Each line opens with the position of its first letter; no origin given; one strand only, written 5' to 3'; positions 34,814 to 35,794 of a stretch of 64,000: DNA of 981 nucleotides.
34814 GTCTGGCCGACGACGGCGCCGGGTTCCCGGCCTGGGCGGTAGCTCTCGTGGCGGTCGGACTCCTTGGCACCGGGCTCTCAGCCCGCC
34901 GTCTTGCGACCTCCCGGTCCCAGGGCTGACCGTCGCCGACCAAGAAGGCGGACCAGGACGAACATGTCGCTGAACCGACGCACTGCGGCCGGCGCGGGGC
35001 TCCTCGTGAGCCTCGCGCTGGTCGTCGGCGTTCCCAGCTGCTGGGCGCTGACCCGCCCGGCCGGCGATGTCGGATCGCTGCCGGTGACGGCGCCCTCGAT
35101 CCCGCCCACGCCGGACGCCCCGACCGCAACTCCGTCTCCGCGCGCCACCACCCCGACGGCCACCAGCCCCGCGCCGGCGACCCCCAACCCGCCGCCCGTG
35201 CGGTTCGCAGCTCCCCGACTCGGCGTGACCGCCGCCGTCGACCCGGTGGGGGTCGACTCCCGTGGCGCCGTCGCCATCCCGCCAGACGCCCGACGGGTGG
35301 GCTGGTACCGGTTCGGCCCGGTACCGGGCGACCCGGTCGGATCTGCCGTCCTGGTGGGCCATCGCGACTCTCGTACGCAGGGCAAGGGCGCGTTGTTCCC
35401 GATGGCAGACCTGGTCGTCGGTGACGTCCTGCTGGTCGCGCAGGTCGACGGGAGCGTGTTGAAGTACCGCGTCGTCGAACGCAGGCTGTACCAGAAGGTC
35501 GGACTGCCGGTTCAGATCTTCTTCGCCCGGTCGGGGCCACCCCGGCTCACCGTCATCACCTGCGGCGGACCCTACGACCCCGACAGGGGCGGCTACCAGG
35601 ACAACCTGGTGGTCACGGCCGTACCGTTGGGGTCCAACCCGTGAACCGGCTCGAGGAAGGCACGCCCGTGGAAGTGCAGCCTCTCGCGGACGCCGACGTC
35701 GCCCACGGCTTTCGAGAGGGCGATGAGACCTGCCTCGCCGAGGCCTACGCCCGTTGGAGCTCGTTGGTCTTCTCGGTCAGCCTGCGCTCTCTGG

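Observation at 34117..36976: Four-gene operon: DUF4397 surface protein, class F sortase, ECF sigma and RskA anti-sigma, with a sorting signal that lacks LPXTG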

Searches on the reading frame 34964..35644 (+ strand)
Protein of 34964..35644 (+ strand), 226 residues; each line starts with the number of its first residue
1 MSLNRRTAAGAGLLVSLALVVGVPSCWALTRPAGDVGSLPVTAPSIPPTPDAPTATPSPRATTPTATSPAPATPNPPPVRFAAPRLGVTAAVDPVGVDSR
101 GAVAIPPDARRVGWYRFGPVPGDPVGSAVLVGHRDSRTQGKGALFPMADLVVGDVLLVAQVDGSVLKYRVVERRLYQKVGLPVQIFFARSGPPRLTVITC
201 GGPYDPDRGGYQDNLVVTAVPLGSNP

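Call 5: search_protein_families(library=pfam, proteins=[window:34964-35644:+], max_evalue=0.01)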
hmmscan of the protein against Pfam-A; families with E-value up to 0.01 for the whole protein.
window:34964-35644:+ (226 aa): 1 family
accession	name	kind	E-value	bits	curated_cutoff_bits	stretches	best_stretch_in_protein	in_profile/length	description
PF04203.18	Sortase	-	1.1e-13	51.4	26.6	1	84-220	4-123/125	Sortase domain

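Call 6: search_protein_families(library=ncbifam, proteins=[window:34964-35644:+], max_evalue=0.01)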
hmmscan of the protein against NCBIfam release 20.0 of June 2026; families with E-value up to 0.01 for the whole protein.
window:34964-35644:+ (226 aa): 2 families
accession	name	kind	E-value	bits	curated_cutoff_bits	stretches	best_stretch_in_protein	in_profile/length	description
NF033748.1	class_F_sortase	subfamily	8.5e-33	113.2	166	1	72-219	5-152/155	class F sortase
TIGR03784.1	marine_sortase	equivalog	0.0028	17.3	158.25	1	125-217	90-172/174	class GN sortase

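Call 25: search_solved_structures(query=window:34964-35644:+, max_evalue=0.01, show_alignments=2)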
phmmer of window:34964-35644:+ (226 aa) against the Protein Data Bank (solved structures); distinct sequences matched with E-value up to 0.01: 0.

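Call 39: find_homologous_proteins(query=window:34964-35644:+, max_evalue=0.00001)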
Query window:34964-35644:+ (226 aa): 918 proteins with E <= 0.00001 among 4919 candidates; the best 120 are listed.
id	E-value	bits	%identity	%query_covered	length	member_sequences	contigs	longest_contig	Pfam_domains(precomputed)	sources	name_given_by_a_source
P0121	9.7e-141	485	100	100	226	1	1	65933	PF04203.19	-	-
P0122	2.1e-85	304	67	97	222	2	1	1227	PF04203.19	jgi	-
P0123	1.1e-82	295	67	97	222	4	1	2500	PF04203.19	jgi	-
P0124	7.3e-82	292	65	98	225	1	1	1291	PF04203.19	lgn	-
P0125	2.1e-80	288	63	97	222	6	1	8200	PF04203.19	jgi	-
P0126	2.0e-63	232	53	98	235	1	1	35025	PF04203.19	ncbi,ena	-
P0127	3.6e-62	228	52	97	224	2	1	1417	PF04203.19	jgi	jgi:hypothetical protein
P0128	1.3e-61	226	50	97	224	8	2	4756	PF04203.19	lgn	-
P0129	2.2e-61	225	53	97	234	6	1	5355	PF04203.19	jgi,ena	-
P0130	3.2e-61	225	54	97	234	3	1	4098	PF04203.19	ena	-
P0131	2.2e-58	215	53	97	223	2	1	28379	PF04203.19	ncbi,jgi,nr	ncbi:MAG: class F sortase [Actinomycetia bacterium]|jgi:hypothetical protein|nr:class F sortase [Act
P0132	2.4e-58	215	52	93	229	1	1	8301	PF04203.19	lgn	-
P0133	1.0e-57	213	51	96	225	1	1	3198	PF04203.19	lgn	-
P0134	4.5e-57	211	51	92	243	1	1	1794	PF04203.19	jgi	jgi:sortase (surface protein transpeptidase)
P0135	1.4e-56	210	53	86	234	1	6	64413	PF04203.19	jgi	jgi:hypothetical protein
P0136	5.7e-56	208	55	86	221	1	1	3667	PF04203.19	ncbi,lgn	-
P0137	8.1e-56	207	51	97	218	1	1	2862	PF04203.19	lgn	-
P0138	1.1e-55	207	51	97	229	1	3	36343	PF04203.19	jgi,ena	-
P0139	1.7e-55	206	49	99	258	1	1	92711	PF04203.19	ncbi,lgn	-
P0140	8.3e-55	204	55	95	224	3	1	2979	PF04203.19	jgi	jgi:hypothetical protein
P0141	1.9e-54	203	52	88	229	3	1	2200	PF04203.19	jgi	-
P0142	4.2e-54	201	51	96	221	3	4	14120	PF04203.19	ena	-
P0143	5.2e-54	201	48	97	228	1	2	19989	PF04203.19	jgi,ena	-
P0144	6.7e-54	201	49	98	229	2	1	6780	PF04203.19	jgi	-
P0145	1.3e-53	200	51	92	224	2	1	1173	PF04203.19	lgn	-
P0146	2.1e-53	199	50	97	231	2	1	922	PF04203.19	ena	-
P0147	2.7e-53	199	58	70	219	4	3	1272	PF04203.19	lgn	-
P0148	1.5e-52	196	49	94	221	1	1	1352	PF04203.19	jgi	jgi:hypothetical protein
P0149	1.7e-52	196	50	97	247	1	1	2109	PF04203.19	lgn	-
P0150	1.7e-52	196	51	100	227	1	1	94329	PF04203.19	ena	-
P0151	1.9e-52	196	58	61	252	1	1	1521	PF04203.19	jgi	jgi:hypothetical protein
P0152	2.0e-52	196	49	97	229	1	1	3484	PF04203.19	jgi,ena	-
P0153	2.2e-52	196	51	93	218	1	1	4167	PF04203.19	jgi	jgi:sortase (surface protein transpeptidase)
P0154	3.0e-52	195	64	61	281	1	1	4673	PF04203.19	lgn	-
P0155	3.6e-52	195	50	87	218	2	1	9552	PF04203.19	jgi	jgi:hypothetical protein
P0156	5.5e-52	194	47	98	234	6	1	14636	PF04203.19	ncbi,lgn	ncbi:MAG: sortase domain-containing protein [Actinomycetales bacterium]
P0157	7.1e-52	194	48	97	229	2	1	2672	PF04203.19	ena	-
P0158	8.0e-52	194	48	100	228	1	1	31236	PF04203.19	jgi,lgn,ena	-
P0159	8.1e-52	194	52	91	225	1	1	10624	PF04203.19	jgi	jgi:hypothetical protein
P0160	1.3e-51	193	50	97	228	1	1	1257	PF04203.19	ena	-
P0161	1.4e-51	193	50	93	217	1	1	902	PF04203.19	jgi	jgi:sortase (surface protein transpeptidase)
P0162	1.6e-51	193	49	93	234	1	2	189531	PF04203.19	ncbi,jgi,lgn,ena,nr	ncbi:MAG TPA: class F sortase [Actinomycetes bacterium]|nr:class F sortase [Actinomycetes bacterium]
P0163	2.1e-51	193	49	92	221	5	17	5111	PF04203.19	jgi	jgi:hypothetical protein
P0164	2.2e-51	193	50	88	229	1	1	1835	PF04203.19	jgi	jgi:hypothetical protein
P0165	2.9e-51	192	57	66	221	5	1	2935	PF04203.19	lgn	-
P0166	2.9e-51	192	51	93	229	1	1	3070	PF04203.19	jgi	jgi:hypothetical protein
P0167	3.0e-51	192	51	95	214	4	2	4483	PF04203.19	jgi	jgi:hypothetical protein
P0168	3.1e-51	192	49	94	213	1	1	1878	PF04203.19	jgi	jgi:sortase (surface protein transpeptidase)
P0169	3.2e-51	192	49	93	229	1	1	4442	PF04203.19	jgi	jgi:sortase (surface protein transpeptidase)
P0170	3.4e-51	192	49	92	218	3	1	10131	PF04203.19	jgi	-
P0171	4.1e-51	192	59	64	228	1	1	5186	PF04203.19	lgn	-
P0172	4.3e-51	192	47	87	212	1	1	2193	PF04203.19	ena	-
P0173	5.9e-51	191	50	93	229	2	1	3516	PF04203.19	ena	-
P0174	6.2e-51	191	57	60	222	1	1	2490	PF04203.19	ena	-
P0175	8.0e-51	191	51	100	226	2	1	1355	PF04203.19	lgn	-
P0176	1.1e-50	190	47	95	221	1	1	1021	PF04203.19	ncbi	-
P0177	1.3e-50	190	51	92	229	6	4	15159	PF04203.19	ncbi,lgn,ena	-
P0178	2.3e-50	189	49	88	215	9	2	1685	PF04203.19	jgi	jgi:sortase (surface protein transpeptidase)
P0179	2.7e-50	189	50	94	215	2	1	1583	PF04203.19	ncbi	-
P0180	3.0e-50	189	51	89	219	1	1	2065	PF04203.19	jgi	jgi:sortase (surface protein transpeptidase)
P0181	3.1e-50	189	47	94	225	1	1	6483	PF04203.19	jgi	jgi:hypothetical protein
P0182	3.3e-50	189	49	95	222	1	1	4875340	PF04203.19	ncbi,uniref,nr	ncbi:class F sortase [Blastococcus saxobsidens]|uniref:Peptidase C60 sortase A and B n=1 Tax=Blastoc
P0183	3.5e-50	189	46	93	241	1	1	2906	PF04203.19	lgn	-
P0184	4.8e-50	188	48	88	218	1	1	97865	PF04203.19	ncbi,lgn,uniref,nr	ncbi:class F sortase [Geodermatophilus ruber]|uniref:Sortase family protein n=1 Tax=Geodermatophilus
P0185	5.1e-50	188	49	94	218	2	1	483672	PF04203.19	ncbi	ncbi:sortase domain-bontaining protein [Blastococcus sp. SYSU D00922]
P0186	6.6e-50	188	50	92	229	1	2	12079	PF04203.19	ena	-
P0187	6.8e-50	188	47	96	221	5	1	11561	PF04203.19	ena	-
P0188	7.6e-50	188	45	94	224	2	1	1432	PF04203.19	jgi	jgi:hypothetical protein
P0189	8.8e-50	187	50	97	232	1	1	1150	PF04203.19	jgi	jgi:hypothetical protein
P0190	9.3e-50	187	48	92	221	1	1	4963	PF04203.19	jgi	jgi:hypothetical protein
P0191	1.0e-49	187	48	94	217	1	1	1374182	PF04203.19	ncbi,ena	-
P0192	1.1e-49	187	48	93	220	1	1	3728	PF04203.19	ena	-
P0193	1.2e-49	187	47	95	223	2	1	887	PF04203.19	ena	-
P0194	1.9e-49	186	49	91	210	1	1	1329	PF04203.19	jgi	jgi:sortase (surface protein transpeptidase)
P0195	2.1e-49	186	48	95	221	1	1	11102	PF04203.19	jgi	jgi:hypothetical protein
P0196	2.2e-49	186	48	94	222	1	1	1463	PF04203.19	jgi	-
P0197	2.9e-49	186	48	94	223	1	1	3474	PF04203.19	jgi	-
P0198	3.1e-49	186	48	95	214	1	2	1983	PF04203.19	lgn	-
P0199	4.5e-49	185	50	93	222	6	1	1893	PF04203.19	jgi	-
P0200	4.7e-49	185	50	94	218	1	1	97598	PF04203.19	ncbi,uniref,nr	ncbi:sortase domain-bontaining protein [uncultured Modestobacter sp.]|uniref:sortase domain-containi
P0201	5.2e-49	185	47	95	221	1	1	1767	PF04203.19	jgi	jgi:hypothetical protein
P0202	5.4e-49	185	48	95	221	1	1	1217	PF04203.19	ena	-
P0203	6.1e-49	185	48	94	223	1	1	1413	PF04203.19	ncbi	-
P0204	6.2e-49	185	49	92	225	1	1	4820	PF04203.19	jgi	jgi:sortase (surface protein transpeptidase)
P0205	6.3e-49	185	49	89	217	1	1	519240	PF04203.19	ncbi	ncbi:class F sortase [Blastococcus sp. SYSU DS0617]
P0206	6.4e-49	184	53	73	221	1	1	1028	PF04203.19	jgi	-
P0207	6.7e-49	184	49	93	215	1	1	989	PF04203.19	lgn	-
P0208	6.8e-49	184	48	95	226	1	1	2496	PF04203.19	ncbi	-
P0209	6.8e-49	184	46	88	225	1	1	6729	PF04203.19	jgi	jgi:hypothetical protein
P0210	7.3e-49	184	47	93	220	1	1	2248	PF04203.19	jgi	jgi:sortase (surface protein transpeptidase)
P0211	8.2e-49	184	47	88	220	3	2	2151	PF04203.19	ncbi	-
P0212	9.3e-49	184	48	92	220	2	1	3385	PF04203.19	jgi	jgi:hypothetical protein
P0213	1.2e-48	184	49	98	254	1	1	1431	PF04203.19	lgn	-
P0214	1.3e-48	183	48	95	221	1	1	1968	PF04203.19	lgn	-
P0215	1.6e-48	183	50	93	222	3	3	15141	PF04203.19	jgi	-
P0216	1.6e-48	183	55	78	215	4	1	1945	PF04203.19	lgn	-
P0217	1.6e-48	183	49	95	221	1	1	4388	PF04203.19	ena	-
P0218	1.9e-48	183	49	92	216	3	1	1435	PF04203.19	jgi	jgi:hypothetical protein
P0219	2.0e-48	183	47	91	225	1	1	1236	PF04203.19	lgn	-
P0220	2.1e-48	183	48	92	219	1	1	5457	PF04203.19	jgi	jgi:hypothetical protein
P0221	2.3e-48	183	49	94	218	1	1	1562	PF04203.19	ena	-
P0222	2.4e-48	183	49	95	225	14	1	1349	PF04203.19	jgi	jgi:hypothetical protein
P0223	2.6e-48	182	48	92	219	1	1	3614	PF04203.19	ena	-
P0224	2.7e-48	182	48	93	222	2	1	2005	PF04203.19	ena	-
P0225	2.7e-48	182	46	98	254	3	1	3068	PF04203.19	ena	-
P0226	3.1e-48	182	45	97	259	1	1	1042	PF04203.19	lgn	-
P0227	3.7e-48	182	50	97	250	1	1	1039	PF04203.19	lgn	-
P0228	4.0e-48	182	47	94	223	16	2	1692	PF04203.19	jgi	jgi:hypothetical protein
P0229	4.5e-48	182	47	88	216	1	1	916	PF04203.19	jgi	jgi:hypothetical protein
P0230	4.5e-48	182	48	92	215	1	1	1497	PF04203.19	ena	-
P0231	4.9e-48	182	53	60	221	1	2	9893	PF04203.19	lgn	-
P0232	5.2e-48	181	48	92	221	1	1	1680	PF04203.19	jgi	jgi:sortase (surface protein transpeptidase)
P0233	5.8e-48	181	48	89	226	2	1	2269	PF04203.19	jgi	jgi:hypothetical protein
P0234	6.6e-48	181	47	92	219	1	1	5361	PF04203.19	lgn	-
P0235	6.9e-48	181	48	95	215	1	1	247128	PF04203.19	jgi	jgi:sortase (surface protein transpeptidase)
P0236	7.0e-48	181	48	92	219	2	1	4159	PF04203.19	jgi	-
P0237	7.2e-48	181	48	94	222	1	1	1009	PF04203.19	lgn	-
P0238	8.4e-48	181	60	60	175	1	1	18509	PF04203.19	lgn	-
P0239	8.4e-48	181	46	95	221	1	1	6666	PF04203.19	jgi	jgi:sortase (surface protein transpeptidase)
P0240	8.7e-48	181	48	92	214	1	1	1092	PF04203.19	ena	-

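Call 51: predict_structure(alignment_id=A2)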
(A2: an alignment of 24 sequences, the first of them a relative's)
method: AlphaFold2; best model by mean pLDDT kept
length: 226 residues; sequences in the alignment: 24
mean_pLDDT: 86.4   pTM: 0.70
mean pLDDT of the five models: 86.4, 85.7, 84.7, 83.9, 83.6
residues with pLDDT >= 90: 142; 70-90: 41; 50-70: 31; < 50: 12
segments of 3 or more residues with pLDDT < 50: 34-42
pLDDT, mean of each block of 10 residues (from residue 1): 79 91 78 47 56 65 68 91 98 95 95 97 96 96 97 98 98 91 89 97 93 97 71
secondary structure, 60 per line:
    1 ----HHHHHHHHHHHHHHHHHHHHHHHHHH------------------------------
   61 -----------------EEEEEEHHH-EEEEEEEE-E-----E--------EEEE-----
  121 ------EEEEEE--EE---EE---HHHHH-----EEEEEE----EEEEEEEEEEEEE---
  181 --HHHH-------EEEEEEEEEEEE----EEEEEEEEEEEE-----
elements in order: H5-30 E78-83 E88-95 E112-115 E127-132 H145-149 E155-160 E165-177 H183-186 E194-205 E210-221

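Call 54: fold_search(model_id=the predicted structure, library=pdb)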
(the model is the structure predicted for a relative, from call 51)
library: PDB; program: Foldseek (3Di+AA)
matches with E <= 10: 364; with E <= 0.001: 107
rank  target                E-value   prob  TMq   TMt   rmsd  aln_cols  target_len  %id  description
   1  2xwg_B                8.6e-09  1.00  0.48  0.58   4.4       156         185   27  Crystal structure of sortase C-1 from Actinomyces oris (formerly Actinomyces naeslundii) (released 2011-02-23)
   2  9m5i_A                3.0e-08  1.00  0.47  0.62   4.4       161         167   19  Crystal Structure of the double mutant (P94A and Y128F) of Sortase E from Thermobifida fusca (released 2026-03-11)
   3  2xwg_D                3.2e-08  1.00  0.48  0.58   3.8       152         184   28  Crystal structure of sortase C-1 from Actinomyces oris (formerly Actinomyces naeslundii) (released 2011-02-23)
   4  7f87_A                3.2e-08  1.00  0.47  0.70   4.5       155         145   15  Crystal structure of housekeeping sortase SrtA bound with self derived tripeptide from Lactobacillus rhamnosus GG (released 2022-07-06)
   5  2xwg_C                3.4e-08  1.00  0.48  0.60   3.8       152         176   28  Crystal structure of sortase C-1 from Actinomyces oris (formerly Actinomyces naeslundii) (released 2011-02-23)
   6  9m2g_A                3.4e-08  1.00  0.48  0.63   3.8       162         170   18  Crystal Structure of the double mutant (Y128F and C222A) of Sortase E from Thermobifida fusca (released 2026-03-04)
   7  2xwg_A                3.6e-08  1.00  0.49  0.60   3.2       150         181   27  Crystal structure of sortase C-1 from Actinomyces oris (formerly Actinomyces naeslundii) (released 2011-02-23)
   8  4d7w                  3.8e-08  1.00  0.49  0.56   3.7       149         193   17  Crystal structure of sortase C1 (SrtC1) from Streptococcus agalactiae (released 2015-08-19)
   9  2xwg_E                4.5e-08  1.00  0.48  0.60   3.7       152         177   26  Crystal structure of sortase C-1 from Actinomyces oris (formerly Actinomyces naeslundii) (released 2011-02-23)
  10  9m4u_A                4.5e-08  1.00  0.48  0.62   5.0       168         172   20  Crystal Structure of Sortase E mutant P94A from Thermobifida fusca (released 2026-03-04)
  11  3rbi_B                5.0e-08  1.00  0.48  0.55   3.4       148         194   19  The Type III Crystal Structure of Streptococcus agalactiae Sortase C1 (released 2011-09-07)
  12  9m6n_A                5.0e-08  1.00  0.47  0.61   4.3       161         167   21  Crystal Structure of the double mutant (P94A and C222A) of Sortase E from Thermobifida fusca (released 2026-03-11)
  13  3tbe_C                5.3e-08  1.00  0.50  0.59   3.4       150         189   18  The crystal structure of the complex of Streptococcus agalactiae sortase C1 and MTSET (released 2011-10-26)
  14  9j0t_A                5.3e-08  1.00  0.48  0.61   3.8       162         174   18  Crystal Structure of Sortase E mutant - C222A from Thermobifida fusca (released 2025-08-06)
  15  3rbj_B                5.3e-08  1.00  0.46  0.55   3.9       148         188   19  Crystal Structure of the lid-mutant of Streptococcus agalactiae Sortase C1 (released 2011-09-07)
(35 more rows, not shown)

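Call 59: search_solved_structures(query=A2, max_evalue=1, show_alignments=4)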
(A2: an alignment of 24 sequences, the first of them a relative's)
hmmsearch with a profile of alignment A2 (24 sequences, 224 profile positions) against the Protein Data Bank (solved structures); distinct sequences matched with E-value up to 1: 7.
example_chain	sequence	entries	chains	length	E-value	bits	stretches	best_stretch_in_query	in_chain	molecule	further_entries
8t28_A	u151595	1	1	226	0.00013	25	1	78-201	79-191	Class C sortase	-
7f87_A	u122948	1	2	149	0.00014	24.9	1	125-203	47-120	Class A sortase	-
7cfj_A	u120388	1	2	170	0.00019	24.5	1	125-203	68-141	Class A sortase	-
4d70_A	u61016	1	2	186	0.0082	19.2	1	110-200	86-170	SORTASE FAMILY PROTEIN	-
4g1j_A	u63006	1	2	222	0.051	16.6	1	122-204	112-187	Sortase family protein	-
3rbi_A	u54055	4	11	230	0.054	16.5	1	122-204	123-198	Sortase family protein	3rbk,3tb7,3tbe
4g1h_A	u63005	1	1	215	0.22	14.5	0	129-204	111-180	Sortase family protein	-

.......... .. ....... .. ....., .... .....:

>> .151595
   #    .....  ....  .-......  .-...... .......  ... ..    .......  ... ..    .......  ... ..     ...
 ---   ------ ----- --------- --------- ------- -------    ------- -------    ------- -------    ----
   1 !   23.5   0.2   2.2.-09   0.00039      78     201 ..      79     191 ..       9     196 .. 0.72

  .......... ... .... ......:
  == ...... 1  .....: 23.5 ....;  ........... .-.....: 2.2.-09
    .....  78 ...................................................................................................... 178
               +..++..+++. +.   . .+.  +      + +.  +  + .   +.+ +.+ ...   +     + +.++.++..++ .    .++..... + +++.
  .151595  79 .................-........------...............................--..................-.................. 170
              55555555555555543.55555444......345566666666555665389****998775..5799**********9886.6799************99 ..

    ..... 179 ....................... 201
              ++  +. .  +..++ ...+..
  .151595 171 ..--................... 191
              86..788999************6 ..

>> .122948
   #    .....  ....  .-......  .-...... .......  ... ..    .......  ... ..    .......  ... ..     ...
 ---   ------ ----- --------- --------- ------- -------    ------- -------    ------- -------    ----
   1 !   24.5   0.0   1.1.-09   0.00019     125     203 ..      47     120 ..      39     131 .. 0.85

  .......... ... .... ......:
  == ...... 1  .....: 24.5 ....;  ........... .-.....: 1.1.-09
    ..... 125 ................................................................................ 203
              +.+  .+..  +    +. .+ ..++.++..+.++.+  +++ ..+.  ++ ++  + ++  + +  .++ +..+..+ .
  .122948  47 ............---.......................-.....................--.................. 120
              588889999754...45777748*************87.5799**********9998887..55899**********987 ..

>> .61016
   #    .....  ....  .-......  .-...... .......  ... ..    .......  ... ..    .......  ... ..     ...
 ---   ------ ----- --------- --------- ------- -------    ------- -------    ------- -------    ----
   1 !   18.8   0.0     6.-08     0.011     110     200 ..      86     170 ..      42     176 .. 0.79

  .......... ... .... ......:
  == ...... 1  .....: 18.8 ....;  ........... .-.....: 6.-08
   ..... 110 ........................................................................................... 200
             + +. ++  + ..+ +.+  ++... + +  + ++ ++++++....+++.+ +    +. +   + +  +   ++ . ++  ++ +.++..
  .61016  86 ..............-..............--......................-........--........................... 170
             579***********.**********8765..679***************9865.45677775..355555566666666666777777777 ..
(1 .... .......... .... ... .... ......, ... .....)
